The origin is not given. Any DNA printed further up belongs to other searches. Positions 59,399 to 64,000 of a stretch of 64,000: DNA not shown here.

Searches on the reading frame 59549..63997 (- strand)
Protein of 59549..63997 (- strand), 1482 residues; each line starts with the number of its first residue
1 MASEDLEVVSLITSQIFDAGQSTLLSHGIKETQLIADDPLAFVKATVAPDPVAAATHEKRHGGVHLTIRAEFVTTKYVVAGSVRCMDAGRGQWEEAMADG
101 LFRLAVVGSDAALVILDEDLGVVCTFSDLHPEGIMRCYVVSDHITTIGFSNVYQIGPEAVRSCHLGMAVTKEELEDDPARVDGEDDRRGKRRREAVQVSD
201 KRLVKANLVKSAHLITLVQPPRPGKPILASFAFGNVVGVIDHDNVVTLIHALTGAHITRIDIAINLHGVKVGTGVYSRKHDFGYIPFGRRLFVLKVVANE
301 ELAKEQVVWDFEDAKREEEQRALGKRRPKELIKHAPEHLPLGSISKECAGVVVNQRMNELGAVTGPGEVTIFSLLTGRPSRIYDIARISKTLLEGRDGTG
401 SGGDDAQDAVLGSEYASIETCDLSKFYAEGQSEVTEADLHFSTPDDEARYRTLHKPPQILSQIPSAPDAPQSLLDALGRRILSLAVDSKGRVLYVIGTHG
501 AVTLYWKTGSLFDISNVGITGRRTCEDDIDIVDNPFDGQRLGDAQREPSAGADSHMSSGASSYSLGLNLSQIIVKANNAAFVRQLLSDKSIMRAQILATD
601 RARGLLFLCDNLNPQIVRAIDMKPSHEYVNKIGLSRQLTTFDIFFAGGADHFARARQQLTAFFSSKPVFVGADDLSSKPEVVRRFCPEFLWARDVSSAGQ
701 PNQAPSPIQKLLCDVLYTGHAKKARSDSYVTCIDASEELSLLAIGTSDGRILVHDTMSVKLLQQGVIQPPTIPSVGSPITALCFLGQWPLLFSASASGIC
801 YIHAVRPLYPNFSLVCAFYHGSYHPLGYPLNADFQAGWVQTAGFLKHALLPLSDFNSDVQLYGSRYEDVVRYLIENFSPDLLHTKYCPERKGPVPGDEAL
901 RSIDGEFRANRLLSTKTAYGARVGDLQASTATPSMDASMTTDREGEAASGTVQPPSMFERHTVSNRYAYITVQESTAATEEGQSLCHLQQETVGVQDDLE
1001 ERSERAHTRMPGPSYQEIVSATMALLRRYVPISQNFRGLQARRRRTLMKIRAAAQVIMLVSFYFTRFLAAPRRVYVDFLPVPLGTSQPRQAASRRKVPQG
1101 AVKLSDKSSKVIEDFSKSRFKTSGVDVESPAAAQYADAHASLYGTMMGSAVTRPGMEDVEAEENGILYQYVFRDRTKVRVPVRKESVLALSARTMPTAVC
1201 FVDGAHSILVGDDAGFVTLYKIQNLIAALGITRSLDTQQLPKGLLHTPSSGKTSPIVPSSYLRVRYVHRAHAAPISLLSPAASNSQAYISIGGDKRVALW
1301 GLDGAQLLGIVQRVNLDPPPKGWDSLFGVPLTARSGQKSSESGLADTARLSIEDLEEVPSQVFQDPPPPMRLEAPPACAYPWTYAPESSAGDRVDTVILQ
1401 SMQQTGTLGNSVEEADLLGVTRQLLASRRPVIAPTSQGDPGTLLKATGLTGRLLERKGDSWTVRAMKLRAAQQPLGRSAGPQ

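Call 35: search_protein_families(library=pfam, proteins=[window:59549-63997:-], max_evalue=0.001)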
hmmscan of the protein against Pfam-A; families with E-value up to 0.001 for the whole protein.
window:59549-63997:- (1482 aa): 3 families
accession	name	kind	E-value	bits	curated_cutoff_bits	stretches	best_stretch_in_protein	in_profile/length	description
PF23341.1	PEP5_VPS11_N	-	9.7e-05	22.1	40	0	721-802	118-198/338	PEP5/VPS11 N-terminal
PF24807.1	WD40_CDC20-Fz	-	0.00044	20.1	200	0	724-805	48-120/292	CDC20/Fizzy WD40 domain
PF25171.1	Beta-prop_WDR36-Utp21_1st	-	0.00045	20.2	80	0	725-798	148-215/266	WDR36/Utp21 first beta-propeller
